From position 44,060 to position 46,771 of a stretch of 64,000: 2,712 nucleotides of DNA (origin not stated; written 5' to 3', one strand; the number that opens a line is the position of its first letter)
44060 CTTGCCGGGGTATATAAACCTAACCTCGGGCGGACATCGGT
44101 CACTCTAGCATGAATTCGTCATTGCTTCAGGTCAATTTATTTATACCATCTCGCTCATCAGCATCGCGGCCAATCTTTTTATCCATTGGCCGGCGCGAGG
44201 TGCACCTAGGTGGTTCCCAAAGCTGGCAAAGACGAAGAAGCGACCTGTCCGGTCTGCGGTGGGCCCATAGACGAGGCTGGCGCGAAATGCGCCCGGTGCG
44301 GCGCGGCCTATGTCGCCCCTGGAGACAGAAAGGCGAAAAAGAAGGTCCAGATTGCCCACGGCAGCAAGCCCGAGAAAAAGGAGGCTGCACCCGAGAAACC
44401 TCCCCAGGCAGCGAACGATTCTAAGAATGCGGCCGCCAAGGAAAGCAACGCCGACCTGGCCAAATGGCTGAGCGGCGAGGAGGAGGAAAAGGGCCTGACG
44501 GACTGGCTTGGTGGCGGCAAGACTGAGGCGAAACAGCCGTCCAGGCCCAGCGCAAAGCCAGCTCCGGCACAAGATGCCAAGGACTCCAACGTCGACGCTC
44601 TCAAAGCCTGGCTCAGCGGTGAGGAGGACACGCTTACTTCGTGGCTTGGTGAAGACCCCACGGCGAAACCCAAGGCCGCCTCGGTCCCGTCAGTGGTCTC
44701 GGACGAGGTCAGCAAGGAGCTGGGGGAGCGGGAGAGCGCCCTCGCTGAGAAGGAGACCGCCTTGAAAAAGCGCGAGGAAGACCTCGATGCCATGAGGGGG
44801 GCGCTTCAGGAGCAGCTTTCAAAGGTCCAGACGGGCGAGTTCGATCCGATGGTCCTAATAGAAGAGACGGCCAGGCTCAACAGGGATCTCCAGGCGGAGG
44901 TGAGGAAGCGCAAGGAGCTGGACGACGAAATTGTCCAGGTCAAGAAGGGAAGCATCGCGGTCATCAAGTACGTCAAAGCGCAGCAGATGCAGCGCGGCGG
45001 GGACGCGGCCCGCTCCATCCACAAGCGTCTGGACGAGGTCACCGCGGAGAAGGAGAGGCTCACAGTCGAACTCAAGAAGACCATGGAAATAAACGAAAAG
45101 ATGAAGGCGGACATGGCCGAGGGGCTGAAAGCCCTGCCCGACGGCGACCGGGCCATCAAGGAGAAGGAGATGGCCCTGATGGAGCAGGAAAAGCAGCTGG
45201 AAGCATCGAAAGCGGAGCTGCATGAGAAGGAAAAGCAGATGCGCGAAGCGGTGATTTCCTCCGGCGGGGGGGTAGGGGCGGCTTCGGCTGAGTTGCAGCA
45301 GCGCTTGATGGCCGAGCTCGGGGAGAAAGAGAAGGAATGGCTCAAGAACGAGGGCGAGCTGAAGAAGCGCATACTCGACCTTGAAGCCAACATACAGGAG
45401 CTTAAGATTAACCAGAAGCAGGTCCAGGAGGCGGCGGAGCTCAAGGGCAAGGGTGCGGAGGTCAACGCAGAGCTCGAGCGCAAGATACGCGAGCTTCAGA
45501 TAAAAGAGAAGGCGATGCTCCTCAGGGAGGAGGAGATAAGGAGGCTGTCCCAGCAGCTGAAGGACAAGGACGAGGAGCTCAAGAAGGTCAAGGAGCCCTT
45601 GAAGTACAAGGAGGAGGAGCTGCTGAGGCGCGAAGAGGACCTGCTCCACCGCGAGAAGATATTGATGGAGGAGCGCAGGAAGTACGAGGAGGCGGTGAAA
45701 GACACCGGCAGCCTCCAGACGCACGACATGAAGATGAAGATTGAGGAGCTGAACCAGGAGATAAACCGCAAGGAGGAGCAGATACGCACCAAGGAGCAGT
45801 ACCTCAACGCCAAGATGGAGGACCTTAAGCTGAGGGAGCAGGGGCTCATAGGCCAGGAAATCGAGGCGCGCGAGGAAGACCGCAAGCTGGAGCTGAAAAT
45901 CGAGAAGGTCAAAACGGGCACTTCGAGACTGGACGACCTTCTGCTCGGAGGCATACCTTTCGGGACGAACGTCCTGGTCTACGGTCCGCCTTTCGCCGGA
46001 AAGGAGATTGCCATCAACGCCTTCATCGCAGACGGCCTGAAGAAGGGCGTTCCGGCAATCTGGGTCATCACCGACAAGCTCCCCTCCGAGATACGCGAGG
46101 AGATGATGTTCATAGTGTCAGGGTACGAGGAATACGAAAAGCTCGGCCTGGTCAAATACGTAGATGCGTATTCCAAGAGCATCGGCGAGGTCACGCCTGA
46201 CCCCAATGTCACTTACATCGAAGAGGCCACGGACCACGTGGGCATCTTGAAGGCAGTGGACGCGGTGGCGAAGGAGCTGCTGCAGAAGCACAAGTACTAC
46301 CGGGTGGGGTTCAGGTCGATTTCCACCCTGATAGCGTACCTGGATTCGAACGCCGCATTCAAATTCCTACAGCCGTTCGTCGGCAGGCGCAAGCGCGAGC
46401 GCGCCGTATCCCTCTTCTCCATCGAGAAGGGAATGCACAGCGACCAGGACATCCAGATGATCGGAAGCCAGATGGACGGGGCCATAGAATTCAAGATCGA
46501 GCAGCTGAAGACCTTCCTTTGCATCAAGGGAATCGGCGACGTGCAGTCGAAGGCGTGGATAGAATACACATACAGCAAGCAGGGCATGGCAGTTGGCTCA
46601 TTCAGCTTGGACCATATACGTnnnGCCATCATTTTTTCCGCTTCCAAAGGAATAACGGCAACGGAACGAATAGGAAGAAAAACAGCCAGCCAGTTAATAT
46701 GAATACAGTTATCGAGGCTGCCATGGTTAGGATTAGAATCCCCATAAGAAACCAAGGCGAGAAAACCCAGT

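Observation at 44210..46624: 804-aa Zn-ribbon/coiled-coil protein ending in a KaiC/RecA-like domain with a GKE Walker A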

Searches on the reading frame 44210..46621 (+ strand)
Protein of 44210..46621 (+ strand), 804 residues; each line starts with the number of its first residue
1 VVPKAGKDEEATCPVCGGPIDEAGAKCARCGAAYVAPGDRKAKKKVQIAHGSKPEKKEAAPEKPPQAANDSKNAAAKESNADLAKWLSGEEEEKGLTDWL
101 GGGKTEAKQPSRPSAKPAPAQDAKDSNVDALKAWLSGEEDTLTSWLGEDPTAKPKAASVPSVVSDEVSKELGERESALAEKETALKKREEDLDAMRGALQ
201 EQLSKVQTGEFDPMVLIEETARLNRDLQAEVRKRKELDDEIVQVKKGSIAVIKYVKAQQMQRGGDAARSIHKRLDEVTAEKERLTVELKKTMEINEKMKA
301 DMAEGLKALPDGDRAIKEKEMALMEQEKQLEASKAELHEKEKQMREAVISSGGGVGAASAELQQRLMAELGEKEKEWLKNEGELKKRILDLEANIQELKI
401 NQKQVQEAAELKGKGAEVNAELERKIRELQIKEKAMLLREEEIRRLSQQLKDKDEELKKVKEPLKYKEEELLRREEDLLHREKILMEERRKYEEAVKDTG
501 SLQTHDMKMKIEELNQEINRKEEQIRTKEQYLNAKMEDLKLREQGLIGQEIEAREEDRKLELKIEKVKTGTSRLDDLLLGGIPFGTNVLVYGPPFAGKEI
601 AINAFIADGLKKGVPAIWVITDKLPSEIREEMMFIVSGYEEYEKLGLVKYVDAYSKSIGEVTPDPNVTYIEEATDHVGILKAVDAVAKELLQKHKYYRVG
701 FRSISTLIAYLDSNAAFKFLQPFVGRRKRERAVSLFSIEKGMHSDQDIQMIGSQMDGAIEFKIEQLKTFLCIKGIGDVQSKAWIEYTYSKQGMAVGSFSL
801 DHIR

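Call 3: search_protein_families(library=pfam, proteins=[window:44210-46621:+], max_evalue=1)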
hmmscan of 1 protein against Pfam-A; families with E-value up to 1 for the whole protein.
window:44210-46621:+ (804 aa): 8 families
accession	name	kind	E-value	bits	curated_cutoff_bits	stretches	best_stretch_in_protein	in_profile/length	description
PF06745.19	ATPase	-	7.4e-14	52.1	26.6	1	567-745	1-169/231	KaiC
PF24336.1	DUF7504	-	1.6e-09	38.9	27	1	585-760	1-178/179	Family of unknown function (DUF7504)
PF23365.1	DUF7090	-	1e-05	25.8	27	1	666-762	90-183/192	Family of unknown function (DUF7090)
PF14417.12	MEDS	-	0.00011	22.5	29.8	1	602-665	17-82/161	MEDS: MEthanogen/methylotroph, DcmR Sensory domain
PF15726.10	DUF4677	-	0.03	14.9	27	1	155-208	21-74/198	Domain of unknown function (DUF4677)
PF21928.1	XLF_CC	-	0.16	12.3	27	1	438-460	19-41/53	XLF protein coiled-coil region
PF12773.13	DZR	-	0.26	11.9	27.3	1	10-32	12-32/45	Double zinc ribbon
PF18912.6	DZR_2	-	0.36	11.1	27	1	12-32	9-29/56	Double zinc ribbon domain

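Call 4: search_protein_families(library=ncbifam, proteins=[window:44210-46621:+], max_evalue=1)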
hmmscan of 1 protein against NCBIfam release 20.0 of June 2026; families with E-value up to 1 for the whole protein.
window:44210-46621:+ (804 aa): 7 families
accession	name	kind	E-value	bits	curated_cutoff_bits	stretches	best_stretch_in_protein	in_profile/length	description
TIGR03877.1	thermo_KaiC_1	hypoth_equivalog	4.9e-18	65.5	307.25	1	564-708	1-140/238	KaiC domain-containing protein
TIGR03881.1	KaiC_arch_4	hypoth_equivalog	1.4e-11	44.5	247.8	1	566-678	2-113/231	KaiC domain-containing protein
NF006799.0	PRK09302.1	equivalog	6.9e-09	34.8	408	1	559-635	8-82/515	circadian clock protein KaiC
NF006861.0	PRK09361.1-1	equivalog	5e-05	22.9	278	1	565-623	3-61/235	DNA repair and recombination protein RadB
NF004723.0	PRK06067.1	subfamily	5.8e-05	22.7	194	1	559-642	8-91/243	flagellar accessory protein FlaH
TIGR02655.1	circ_KaiC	equivalog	5.8e-05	21.9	546.25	1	565-714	1-139/484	circadian clock protein KaiC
TIGR03880.1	KaiC_arch_3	hypoth_equivalog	0.001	18.6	249.45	1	572-643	3-74/224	KaiC domain-containing protein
